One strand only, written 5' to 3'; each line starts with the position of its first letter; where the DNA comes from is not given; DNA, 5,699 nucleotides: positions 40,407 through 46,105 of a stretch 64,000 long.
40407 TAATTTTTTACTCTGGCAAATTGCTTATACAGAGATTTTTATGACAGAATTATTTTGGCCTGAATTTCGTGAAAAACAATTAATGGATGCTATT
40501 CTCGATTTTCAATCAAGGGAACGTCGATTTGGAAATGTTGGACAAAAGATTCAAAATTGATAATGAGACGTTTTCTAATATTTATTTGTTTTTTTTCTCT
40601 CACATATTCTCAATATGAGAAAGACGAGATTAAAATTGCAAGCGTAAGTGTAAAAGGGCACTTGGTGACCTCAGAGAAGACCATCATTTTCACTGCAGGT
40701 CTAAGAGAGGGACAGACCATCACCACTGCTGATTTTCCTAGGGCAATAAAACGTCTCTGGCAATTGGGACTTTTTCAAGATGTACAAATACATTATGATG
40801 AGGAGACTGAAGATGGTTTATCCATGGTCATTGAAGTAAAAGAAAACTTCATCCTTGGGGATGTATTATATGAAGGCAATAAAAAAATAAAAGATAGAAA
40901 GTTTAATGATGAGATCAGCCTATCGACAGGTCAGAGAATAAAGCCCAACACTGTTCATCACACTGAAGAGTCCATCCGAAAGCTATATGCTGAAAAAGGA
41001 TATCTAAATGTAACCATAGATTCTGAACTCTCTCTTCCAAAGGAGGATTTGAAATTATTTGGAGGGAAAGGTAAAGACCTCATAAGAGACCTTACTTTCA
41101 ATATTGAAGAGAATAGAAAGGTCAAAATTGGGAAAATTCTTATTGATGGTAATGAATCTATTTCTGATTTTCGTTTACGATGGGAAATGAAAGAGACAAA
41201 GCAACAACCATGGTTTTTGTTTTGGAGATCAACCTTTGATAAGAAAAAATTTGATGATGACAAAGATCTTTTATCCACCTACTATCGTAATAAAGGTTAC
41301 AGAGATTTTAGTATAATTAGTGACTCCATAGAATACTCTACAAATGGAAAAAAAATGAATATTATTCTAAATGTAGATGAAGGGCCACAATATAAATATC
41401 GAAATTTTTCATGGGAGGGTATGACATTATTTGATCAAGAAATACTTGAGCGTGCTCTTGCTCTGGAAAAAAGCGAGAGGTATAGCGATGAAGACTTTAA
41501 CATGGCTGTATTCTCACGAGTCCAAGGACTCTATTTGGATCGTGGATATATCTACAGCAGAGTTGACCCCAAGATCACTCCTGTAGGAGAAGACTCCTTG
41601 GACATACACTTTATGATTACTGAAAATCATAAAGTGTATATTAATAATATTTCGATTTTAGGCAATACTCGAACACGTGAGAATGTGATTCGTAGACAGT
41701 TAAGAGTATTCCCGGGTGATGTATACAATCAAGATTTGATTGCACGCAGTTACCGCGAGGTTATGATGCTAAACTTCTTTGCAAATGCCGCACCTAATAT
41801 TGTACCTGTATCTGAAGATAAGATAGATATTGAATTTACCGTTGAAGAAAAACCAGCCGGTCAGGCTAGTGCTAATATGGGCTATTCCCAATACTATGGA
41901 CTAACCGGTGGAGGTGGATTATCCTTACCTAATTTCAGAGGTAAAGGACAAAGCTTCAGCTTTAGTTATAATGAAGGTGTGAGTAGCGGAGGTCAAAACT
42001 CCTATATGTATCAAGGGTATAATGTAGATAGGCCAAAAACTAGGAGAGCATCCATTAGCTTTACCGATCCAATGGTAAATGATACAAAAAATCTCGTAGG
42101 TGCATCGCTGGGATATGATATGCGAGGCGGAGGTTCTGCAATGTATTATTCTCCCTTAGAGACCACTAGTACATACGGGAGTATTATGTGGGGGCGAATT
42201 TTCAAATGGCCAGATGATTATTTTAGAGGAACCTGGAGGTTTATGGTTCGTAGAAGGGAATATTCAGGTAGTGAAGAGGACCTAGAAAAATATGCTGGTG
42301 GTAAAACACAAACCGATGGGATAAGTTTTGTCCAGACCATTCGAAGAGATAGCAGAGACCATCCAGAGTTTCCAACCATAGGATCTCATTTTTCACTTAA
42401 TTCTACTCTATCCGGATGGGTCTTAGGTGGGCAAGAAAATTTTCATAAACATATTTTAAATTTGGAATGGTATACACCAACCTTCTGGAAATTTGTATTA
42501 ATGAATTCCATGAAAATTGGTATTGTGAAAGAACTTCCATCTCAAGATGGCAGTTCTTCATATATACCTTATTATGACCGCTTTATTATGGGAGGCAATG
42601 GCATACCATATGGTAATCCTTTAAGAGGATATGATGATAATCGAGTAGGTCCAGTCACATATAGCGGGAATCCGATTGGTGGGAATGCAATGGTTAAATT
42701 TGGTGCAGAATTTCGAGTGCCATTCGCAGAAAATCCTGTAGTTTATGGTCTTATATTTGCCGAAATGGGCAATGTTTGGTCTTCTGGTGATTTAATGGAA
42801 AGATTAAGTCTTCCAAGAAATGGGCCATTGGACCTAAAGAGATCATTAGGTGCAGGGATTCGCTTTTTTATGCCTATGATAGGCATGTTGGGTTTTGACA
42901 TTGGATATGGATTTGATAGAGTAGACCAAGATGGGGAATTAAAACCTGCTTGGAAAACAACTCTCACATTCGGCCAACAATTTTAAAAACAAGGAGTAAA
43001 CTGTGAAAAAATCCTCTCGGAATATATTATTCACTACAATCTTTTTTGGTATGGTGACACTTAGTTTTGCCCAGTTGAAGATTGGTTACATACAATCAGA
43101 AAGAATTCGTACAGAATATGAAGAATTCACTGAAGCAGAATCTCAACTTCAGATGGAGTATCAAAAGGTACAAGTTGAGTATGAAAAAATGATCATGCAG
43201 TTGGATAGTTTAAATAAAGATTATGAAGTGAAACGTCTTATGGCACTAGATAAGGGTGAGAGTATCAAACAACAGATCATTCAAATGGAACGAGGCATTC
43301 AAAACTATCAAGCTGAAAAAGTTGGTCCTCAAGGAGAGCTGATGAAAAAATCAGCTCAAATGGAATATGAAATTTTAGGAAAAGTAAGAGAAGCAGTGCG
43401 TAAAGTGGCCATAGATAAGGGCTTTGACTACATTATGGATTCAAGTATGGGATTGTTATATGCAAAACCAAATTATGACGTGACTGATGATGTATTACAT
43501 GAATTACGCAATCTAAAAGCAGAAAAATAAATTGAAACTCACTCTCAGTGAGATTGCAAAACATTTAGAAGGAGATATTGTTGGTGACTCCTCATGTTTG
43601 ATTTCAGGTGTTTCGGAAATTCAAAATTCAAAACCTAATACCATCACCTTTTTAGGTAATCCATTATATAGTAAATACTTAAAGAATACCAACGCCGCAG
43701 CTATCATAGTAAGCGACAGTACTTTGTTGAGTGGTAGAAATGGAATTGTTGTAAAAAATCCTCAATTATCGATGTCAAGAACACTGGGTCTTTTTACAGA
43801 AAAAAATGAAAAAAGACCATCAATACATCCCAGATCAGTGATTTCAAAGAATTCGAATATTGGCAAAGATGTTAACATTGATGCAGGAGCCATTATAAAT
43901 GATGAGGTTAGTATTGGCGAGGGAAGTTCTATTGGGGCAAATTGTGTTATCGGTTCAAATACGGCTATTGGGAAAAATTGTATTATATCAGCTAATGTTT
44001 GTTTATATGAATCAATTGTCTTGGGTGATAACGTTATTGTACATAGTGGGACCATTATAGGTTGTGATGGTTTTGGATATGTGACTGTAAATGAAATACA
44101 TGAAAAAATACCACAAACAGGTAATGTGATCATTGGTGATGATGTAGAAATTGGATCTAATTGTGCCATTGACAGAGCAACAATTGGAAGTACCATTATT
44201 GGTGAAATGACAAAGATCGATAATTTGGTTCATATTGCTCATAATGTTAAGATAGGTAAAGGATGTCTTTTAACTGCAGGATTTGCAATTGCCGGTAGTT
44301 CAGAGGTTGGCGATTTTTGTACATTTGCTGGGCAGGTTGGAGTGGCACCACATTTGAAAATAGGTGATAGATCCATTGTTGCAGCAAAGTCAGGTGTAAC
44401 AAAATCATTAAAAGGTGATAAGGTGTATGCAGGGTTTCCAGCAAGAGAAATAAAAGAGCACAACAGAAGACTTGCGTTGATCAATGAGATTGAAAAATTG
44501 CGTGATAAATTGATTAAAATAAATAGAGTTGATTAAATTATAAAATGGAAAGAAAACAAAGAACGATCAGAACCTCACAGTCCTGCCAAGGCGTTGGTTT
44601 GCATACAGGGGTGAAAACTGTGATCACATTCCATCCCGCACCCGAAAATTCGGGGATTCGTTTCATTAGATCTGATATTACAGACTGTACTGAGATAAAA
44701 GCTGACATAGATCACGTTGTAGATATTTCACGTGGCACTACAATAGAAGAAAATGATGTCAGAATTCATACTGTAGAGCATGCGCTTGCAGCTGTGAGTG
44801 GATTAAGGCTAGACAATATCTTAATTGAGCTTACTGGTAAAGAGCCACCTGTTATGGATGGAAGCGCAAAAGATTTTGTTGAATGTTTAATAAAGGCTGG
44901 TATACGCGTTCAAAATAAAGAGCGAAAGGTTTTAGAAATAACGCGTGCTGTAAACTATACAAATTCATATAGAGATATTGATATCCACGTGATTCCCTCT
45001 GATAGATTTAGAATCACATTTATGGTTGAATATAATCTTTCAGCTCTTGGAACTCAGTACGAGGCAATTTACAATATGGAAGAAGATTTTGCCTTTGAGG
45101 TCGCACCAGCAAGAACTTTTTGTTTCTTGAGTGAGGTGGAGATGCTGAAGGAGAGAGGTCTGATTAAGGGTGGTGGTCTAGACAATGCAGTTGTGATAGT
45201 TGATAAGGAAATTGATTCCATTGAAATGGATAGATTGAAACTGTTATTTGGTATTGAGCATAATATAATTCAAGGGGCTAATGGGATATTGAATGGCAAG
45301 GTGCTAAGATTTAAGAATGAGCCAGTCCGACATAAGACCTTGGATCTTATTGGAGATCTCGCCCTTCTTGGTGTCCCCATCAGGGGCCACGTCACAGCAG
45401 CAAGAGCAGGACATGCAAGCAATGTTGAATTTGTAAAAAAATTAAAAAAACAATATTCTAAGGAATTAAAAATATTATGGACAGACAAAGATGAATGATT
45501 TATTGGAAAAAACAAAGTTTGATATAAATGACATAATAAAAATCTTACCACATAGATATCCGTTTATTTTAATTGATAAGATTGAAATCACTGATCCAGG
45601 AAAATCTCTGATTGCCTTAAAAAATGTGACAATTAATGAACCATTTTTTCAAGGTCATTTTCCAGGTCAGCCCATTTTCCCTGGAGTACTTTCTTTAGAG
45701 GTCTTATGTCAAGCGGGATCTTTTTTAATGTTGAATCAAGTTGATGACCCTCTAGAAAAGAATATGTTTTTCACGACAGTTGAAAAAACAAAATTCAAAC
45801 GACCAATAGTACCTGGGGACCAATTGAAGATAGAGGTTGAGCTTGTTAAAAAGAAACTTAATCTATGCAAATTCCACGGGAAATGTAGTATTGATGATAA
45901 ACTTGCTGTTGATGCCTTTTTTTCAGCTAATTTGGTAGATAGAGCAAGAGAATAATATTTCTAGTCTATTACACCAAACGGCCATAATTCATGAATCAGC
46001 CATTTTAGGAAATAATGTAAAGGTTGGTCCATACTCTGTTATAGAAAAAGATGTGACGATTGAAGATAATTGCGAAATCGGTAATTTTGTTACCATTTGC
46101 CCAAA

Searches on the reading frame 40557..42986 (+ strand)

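Call 7: search_protein_families(library=pfam, proteins=[window:40557-42986:+], max_evalue=0.001)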
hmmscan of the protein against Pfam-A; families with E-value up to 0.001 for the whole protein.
window:40557-42986:+ (809 aa): 4 families
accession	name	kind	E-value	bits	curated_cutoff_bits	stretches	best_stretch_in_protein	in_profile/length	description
PF07244.20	POTRA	-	1.4e-51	173.5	21.3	5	189-276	1-79/79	Surface antigen variable number repeat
PF01103.29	Omp85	-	2e-38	133.2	24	1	459-794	1-314/325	Omp85 superfamily domain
PF08478.15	POTRA_1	-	1.6e-06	28.7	23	0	26-80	2-56/69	POTRA domain, FtsQ-type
PF08479.16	POTRA_2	-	1.3e-05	25.4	24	0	281-337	3-58/76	POTRA domain, ShlB-type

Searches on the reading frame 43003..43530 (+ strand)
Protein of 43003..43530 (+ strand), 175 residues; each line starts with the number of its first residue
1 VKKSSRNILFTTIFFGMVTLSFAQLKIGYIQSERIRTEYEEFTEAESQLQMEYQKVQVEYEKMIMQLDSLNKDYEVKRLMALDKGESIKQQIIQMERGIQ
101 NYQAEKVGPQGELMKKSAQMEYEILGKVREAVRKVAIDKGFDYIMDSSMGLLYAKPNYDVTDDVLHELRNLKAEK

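Call 7: search_protein_families(library=pfam, proteins=[window:43003-43530:+], max_evalue=0.001)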
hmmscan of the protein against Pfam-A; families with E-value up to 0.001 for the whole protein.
window:43003-43530:+ (175 aa): 1 family
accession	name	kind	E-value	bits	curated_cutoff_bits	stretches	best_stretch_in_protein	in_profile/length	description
PF03938.19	OmpH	-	1.6e-26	93.6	32.4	1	26-168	1-141/141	Outer membrane protein (OmpH-like)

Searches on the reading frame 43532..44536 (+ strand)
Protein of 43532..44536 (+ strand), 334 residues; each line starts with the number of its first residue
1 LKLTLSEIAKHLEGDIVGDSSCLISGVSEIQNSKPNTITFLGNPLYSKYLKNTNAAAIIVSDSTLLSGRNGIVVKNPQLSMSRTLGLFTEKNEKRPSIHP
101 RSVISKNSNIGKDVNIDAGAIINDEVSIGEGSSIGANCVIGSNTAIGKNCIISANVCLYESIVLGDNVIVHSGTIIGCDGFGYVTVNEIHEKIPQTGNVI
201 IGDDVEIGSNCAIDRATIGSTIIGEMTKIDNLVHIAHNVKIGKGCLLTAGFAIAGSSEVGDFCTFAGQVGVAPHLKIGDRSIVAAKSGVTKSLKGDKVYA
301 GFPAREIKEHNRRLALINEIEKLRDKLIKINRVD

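Call 7: search_protein_families(library=pfam, proteins=[window:43532-44536:+], max_evalue=0.001)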
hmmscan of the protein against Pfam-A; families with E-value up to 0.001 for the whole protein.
window:43532-44536:+ (334 aa): 7 families
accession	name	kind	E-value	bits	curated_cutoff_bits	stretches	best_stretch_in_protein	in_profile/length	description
PF00132.30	Hexapep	-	1.8e-28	97.5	27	3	107-141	1-35/36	Bacterial transferase hexapeptide (six repeats)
PF04613.19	LpxD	-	4.2e-16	59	30.8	1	23-85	3-68/70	UDP-3-O-[3-hydroxymyristoyl] glucosamine N-acyltransferase, LpxD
PF25084.1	LbH_EIF2B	-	1.8e-14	54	54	2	112-176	8-70/105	EIF2B subunit epsilon LbH domain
PF14602.12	Hexapep_2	-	2.7e-08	33.8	27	1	126-159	2-33/34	Hexapeptide repeat of succinyl-transferase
PF21711.3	DCTN5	-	1.8e-05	24.9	40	1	41-176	3-140/182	Dynactin subunit 5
PF25087.1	GMPPB_C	-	6.6e-05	23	39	0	133-171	12-50/110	GMPPB C-terminal domain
PF24894.1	Hexapep_GlmU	-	0.00091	19.8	23.3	0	97-137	47-86/104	GlmU-like, C-terminal hexapeptide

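Call 46: search_protein_families(library=ncbifam, proteins=[window:43532-44536:+], max_evalue=0.001)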
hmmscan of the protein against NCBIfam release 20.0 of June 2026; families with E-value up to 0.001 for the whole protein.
window:43532-44536:+ (334 aa): 40 families (the best 25 are shown)
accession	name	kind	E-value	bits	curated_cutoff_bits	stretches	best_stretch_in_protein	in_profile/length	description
NF002060.0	PRK00892.1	subfamily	3.6e-112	374.9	207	1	2-330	3-338/345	UDP-3-O-(3-hydroxymyristoyl)glucosamine N-acyltransferase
TIGR01853.1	lipid_A_lpxD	equivalog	1.4e-104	349.6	242.5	1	7-326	1-324/325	UDP-3-O-(3-hydroxymyristoyl)glucosamine N-acyltransferase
TIGR01852.1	lipid_A_lpxA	equivalog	5.2e-31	107.8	231.05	2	116-292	1-173/254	acyl-ACP--UDP-N-acetylglucosamine O-acyltransferase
NF003657.0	PRK05289.1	equivalog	3.3e-29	101.8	226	2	134-292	24-178/264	acyl-ACP--UDP-N-acetylglucosamine O-acyltransferase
TIGR03570.1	NeuD_NnaD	subfamily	2.3e-24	86.1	160.8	3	198-305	93-202/202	NeuD/PglB/VioB family sugar acetyltransferase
TIGR03532.1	DapD_Ac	equivalog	7.5e-15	55.2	231.75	2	96-158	87-149/231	2,3,4,5-tetrahydropyridine-2,6-dicarboxylate N-acetyltransferase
NF000311.1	Vat_ABCDEFH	equivalog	7.1e-13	48.6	300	1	253-323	107-176/201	Vat family streptogramin A O-acetyltransferase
NF007240.0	PRK09677.1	equivalog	1.3e-12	47.6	243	1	259-312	133-186/192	putative lipopolysaccharide biosynthesis O-acetyl transferase WbbJ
NF007797.0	PRK10502.1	subfamily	4.3e-12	46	192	1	216-310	73-179/183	WcaF family extracellular polysaccharide biosynthesis acetyltransferase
TIGR01173.1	glmU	equivalog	1.9e-11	43.5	366.85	2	102-163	257-317/452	bifunctional UDP-N-acetylglucosamine diphosphorylase/glucosamine-1-phosphate N-acetyltransferase GlmU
NF007076.0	PRK09527.1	equivalog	3.6e-11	42.9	347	1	260-313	135-188/203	galactoside O-acetyltransferase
NF041874.1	EPS_EpsC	equivalog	1.7e-10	40.9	150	1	199-310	62-167/168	serine O-acetyltransferase EpsC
NF033468.1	stregram_VatI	exception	1.8e-10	40.9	415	1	252-312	108-168/208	streptogramin A O-acetyltransferase Vat(I)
NF000097.1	stregram_VatC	exception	2.7e-10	40.5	425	1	254-310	116-172/212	streptogramin A O-acetyltransferase Vat(C)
NF000111.1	stregram_VatD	exception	9.1e-10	38.6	400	1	253-311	110-168/209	streptogramin A O-acetyltransferase Vat(D)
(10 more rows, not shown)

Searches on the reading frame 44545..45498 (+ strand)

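Call 7: search_protein_families(library=pfam, proteins=[window:44545-45498:+], max_evalue=0.001)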
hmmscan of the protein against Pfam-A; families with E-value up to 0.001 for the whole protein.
window:44545-45498:+ (317 aa): 1 family
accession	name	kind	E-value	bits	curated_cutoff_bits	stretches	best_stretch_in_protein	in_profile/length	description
PF03331.19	LpxC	-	1.9e-89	300.2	27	1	5-301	1-267/268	UDP-3-O-acyl N-acetylglycosamine deacetylase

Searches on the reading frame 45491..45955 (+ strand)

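Call 7: search_protein_families(library=pfam, proteins=[window:45491-45955:+], max_evalue=0.001)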
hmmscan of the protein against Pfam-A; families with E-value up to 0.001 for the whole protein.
window:45491-45955:+ (154 aa): 2 families
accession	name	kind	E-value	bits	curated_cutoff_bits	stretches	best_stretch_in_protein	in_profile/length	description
PF07977.19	FabA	-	2e-31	108.9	23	1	19-142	1-137/138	FabA-like domain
PF22818.2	ApeI-like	-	1.6e-06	28.8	28.5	1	50-134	26-101/119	ApeI dehydratase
